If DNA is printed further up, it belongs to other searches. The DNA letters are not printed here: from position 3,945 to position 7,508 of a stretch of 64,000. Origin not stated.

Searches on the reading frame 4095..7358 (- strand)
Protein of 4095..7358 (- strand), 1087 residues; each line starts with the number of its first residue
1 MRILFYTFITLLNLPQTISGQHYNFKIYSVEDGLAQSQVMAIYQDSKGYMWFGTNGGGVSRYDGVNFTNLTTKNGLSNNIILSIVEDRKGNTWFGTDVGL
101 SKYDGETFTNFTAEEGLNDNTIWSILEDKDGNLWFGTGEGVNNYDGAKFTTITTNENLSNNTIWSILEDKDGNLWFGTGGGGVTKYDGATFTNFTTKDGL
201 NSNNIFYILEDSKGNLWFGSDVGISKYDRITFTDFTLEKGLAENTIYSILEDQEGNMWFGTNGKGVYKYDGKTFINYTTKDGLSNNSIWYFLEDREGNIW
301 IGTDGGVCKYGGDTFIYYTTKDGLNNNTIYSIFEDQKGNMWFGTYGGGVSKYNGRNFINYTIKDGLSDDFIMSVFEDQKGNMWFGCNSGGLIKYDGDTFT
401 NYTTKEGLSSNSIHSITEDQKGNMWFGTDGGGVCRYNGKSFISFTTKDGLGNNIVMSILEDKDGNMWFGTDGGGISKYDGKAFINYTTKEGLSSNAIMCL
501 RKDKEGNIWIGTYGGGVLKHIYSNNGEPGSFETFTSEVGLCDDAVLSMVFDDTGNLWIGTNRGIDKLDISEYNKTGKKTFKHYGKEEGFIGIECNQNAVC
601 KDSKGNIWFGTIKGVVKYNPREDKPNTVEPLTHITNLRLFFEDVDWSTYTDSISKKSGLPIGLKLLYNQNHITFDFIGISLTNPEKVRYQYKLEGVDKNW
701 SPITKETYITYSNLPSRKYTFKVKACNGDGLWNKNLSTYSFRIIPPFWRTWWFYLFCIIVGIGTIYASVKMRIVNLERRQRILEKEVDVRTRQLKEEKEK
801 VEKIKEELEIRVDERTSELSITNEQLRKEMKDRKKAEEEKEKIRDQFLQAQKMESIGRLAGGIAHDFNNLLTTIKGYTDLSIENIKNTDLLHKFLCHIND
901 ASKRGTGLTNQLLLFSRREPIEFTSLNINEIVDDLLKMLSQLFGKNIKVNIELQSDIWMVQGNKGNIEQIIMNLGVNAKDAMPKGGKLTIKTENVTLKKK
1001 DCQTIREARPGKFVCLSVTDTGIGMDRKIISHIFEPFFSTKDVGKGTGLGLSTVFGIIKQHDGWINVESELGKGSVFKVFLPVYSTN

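Call 28: search_protein_families(library=pfam, proteins=[window:4095-7358:-], max_evalue=0.00001)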
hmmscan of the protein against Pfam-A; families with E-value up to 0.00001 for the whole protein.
window:4095-7358:- (1087 aa): 4 families
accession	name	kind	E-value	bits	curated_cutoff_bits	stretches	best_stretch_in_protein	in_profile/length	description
PF07494.17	Reg_prop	-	2.1e-92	291.4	20.4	6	157-179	1-23/24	Two component regulator propeller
PF02518.31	HATPase_c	-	6e-21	75.4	26.4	1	966-1083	5-109/111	Histidine kinase-, DNA gyrase B-, and HSP90-like ATPase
PF07495.19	Y_Y_Y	-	1.1e-14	54.5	26.6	1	682-743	3-64/65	Y_Y_Y domain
PF00512.31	HisKA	-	2.2e-08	34.5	26.9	1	857-919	3-64/66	His Kinase A (phospho-acceptor) domain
